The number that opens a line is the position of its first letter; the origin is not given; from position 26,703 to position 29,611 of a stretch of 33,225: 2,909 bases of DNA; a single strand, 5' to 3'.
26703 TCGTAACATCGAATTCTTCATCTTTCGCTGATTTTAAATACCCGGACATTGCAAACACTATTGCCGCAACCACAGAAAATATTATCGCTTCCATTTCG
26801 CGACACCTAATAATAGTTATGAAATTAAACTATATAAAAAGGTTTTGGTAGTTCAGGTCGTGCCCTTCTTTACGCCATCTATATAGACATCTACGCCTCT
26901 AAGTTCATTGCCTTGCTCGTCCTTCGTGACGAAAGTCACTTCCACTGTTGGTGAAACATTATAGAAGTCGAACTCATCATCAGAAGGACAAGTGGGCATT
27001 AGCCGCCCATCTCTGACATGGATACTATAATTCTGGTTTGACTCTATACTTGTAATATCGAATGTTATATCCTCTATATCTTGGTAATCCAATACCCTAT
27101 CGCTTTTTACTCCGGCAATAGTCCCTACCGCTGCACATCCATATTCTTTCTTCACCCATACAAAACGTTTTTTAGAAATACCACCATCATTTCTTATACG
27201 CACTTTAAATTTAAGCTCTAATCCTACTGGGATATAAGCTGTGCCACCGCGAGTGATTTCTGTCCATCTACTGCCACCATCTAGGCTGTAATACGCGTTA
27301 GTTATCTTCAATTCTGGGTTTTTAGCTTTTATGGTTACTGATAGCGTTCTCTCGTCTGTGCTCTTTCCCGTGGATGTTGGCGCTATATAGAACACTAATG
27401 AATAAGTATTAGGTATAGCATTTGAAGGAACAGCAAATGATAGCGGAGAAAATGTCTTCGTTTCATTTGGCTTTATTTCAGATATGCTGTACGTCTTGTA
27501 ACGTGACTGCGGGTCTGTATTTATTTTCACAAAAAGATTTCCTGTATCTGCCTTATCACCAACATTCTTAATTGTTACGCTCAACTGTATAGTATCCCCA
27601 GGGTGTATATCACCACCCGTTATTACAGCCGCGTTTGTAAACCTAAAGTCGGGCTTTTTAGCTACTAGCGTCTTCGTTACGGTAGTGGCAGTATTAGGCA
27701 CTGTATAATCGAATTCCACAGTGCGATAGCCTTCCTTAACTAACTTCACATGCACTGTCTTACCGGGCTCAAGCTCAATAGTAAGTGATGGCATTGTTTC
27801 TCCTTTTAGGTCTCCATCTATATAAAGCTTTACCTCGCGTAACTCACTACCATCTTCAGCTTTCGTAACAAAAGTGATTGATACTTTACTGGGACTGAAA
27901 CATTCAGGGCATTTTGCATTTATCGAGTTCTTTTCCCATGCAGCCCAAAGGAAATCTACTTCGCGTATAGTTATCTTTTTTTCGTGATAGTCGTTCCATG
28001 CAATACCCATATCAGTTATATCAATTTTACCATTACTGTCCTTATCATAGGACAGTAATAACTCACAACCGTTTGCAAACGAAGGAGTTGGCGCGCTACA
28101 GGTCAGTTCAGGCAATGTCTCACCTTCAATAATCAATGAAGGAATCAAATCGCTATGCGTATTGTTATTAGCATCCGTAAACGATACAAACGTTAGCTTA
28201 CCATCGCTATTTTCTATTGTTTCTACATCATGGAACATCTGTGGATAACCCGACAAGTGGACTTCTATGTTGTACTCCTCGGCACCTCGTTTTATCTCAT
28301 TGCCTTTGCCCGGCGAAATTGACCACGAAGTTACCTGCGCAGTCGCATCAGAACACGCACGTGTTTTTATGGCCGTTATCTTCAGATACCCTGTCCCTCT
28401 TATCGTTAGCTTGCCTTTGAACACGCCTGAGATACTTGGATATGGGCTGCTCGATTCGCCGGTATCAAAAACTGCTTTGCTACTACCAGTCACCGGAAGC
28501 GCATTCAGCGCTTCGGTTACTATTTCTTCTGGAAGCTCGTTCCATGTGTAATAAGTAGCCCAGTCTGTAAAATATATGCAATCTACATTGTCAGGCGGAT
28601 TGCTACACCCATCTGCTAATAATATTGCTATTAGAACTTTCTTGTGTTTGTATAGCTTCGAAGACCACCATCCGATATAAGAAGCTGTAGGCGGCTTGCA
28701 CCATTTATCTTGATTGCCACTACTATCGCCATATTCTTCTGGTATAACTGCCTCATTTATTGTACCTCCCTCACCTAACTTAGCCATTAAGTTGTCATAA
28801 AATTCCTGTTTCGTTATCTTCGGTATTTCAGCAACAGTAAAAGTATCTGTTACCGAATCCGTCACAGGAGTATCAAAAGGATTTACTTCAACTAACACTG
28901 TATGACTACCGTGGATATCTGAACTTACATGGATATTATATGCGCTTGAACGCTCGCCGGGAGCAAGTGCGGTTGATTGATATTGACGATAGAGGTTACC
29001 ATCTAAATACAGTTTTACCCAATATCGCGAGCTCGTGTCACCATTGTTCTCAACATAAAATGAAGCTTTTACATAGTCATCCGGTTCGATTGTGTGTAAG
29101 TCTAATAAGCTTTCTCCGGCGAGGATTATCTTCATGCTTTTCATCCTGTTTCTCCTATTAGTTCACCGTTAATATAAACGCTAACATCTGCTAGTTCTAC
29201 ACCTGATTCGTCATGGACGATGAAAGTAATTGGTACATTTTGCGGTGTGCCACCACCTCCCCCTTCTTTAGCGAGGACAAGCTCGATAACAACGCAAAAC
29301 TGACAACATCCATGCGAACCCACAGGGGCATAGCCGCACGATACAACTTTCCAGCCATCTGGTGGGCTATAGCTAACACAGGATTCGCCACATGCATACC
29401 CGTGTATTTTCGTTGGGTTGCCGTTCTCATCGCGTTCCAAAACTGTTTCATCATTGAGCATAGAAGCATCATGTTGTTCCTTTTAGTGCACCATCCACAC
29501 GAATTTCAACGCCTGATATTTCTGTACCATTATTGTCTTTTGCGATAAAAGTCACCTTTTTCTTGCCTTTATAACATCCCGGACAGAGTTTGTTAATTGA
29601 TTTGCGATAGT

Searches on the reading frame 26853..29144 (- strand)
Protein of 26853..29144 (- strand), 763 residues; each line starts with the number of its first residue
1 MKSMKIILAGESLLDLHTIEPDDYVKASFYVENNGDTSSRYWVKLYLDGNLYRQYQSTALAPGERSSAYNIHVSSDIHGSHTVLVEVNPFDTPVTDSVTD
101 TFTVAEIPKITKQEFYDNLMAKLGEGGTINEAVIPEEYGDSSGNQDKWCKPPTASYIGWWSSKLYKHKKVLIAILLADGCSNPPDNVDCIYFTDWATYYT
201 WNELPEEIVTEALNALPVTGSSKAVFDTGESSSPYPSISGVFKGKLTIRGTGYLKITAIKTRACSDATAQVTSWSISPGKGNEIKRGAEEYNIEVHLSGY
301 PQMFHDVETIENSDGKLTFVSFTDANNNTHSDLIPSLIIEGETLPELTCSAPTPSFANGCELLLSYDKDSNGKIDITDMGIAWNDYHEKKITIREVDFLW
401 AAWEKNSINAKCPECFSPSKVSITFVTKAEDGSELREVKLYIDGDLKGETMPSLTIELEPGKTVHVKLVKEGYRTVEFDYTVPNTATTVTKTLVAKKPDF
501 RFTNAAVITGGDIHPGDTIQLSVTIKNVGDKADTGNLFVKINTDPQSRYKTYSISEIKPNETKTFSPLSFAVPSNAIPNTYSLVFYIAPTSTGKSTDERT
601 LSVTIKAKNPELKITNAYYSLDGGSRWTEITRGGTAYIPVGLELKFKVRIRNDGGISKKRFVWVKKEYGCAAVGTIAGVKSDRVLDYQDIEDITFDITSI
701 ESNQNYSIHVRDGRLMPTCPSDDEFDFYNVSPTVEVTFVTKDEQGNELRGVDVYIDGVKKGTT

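Call 7: search_protein_families(library=pfam, proteins=[window:26853-29144:-], max_evalue=0.01)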
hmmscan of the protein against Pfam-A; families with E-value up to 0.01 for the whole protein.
window:26853-29144:- (763 aa): 5 families
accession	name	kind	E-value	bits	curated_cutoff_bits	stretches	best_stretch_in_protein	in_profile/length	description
PF07705.17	CARDB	-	4.5e-11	43.3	22.7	2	511-566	13-66/101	CARDB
PF23619.1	Ig_VWA7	-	0.0023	18.6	27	0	510-588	9-84/104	VWA7 Ig-like domain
PF22544.2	HYDIN_VesB_CFA65-like_Ig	-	0.0063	17.2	25.5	0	12-85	8-82/100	HYDIN/CFA65/VesB-like, Ig-like domain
PF00963.24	Cohesin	-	0.0079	16.8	24.1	0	508-609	5-103/139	Cohesin domain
PF17957.7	Big_7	-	0.0084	17.2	24.1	0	422-449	19-46/70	Bacterial Ig domain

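Call 8: search_protein_families(library=phrogs, proteins=[window:26853-29144:-], max_evalue=0.01)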
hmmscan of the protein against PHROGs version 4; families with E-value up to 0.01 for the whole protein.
window:26853-29144:- (763 aa): 0 families

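Call 118: search_protein_families(library=ncbifam, proteins=[window:26853-29144:-], max_evalue=0.01)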
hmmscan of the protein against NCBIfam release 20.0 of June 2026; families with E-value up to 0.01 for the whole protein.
window:26853-29144:- (763 aa): 0 families

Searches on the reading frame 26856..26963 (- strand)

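Call 114: search_protein_families(library=pfam, proteins=[window:26856-26963:-], max_evalue=10)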
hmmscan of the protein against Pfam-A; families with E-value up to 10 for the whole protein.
seq(36 aa): 1 family
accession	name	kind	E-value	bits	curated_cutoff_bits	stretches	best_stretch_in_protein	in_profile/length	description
PF05494.18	MlaC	-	0.15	12.3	26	1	5-34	113-141/166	MlaC protein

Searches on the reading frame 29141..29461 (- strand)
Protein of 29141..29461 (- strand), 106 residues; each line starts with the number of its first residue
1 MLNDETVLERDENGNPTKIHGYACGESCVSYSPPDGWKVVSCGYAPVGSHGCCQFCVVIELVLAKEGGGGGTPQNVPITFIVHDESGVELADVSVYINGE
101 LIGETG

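Call 28: search_protein_families(library=pfam, proteins=[window:29141-29461:-], max_evalue=0.1)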
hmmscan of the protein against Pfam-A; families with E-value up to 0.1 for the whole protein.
window:29141-29461:- (106 aa): 1 family
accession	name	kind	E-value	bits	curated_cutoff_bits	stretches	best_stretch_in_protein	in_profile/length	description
PF17957.7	Big_7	-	0.067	14.3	24.1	1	73-104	17-46/70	Bacterial Ig domain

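Call 110: search_protein_families(library=pfam, proteins=[window:29141-29461:-], max_evalue=1)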
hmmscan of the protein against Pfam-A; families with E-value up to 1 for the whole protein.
window:29141-29461:- (106 aa): 1 family
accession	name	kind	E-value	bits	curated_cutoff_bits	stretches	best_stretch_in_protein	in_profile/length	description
PF17957.7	Big_7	-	0.067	14.3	24.1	1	73-104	17-46/70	Bacterial Ig domain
